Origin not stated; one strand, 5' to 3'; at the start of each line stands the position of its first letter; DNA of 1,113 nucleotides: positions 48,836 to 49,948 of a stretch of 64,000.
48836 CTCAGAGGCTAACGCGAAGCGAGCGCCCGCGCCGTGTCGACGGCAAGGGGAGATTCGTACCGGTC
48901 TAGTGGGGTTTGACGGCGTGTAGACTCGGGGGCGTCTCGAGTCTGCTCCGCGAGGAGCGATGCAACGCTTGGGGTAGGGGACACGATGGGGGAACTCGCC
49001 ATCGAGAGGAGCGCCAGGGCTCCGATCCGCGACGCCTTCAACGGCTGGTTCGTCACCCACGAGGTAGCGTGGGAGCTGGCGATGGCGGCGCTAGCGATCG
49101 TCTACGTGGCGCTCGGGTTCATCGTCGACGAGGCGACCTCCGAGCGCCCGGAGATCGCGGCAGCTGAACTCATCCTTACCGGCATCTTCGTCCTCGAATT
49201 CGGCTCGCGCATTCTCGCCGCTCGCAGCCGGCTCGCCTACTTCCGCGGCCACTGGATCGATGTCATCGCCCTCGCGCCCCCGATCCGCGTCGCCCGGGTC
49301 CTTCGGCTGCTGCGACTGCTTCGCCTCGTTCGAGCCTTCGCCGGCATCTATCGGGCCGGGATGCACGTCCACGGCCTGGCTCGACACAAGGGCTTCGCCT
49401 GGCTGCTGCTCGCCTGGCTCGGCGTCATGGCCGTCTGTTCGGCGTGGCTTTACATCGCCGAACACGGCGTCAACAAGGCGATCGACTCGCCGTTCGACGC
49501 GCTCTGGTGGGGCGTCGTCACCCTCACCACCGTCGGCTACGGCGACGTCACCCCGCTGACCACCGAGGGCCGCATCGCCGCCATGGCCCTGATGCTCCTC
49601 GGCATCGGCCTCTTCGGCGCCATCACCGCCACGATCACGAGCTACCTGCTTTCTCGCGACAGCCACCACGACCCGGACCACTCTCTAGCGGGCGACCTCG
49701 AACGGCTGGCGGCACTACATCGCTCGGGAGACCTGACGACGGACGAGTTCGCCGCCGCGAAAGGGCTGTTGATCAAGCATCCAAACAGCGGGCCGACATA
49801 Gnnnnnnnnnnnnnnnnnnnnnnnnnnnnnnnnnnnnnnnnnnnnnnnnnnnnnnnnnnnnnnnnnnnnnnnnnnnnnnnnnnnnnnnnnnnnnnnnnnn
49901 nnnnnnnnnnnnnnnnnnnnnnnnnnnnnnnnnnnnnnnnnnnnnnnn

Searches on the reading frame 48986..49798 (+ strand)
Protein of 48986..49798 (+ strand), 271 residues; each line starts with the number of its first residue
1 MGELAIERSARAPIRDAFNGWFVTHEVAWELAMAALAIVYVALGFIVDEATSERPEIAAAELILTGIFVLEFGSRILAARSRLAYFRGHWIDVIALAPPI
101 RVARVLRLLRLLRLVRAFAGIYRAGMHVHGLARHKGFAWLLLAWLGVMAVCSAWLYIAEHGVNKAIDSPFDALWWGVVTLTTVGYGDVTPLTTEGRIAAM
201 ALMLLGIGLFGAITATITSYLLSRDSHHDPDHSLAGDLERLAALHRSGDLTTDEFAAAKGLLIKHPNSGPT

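Call 51: search_protein_families(library=padloc, proteins=[window:48986-49798:+], max_evalue=0.001)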
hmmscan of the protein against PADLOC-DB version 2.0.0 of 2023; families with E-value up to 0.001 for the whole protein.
window:48986-49798:+ (271 aa): 0 families

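Call 52: search_protein_families(library=pfam, proteins=[window:48986-49798:+], max_evalue=0.01)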
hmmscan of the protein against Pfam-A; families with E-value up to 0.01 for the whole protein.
window:48986-49798:+ (271 aa): 3 families
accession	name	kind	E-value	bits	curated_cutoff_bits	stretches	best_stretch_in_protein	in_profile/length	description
PF00520.37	Ion_trans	-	6.3e-19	68.6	25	1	33-220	11-232/241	Ion transport protein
PF07885.22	Ion_trans_2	-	1.4e-17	63.8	22.5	1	148-221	5-77/79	Ion channel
PF09851.14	SHOCT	-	0.00086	19.4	27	1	238-259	3-24/28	Short C-terminal domain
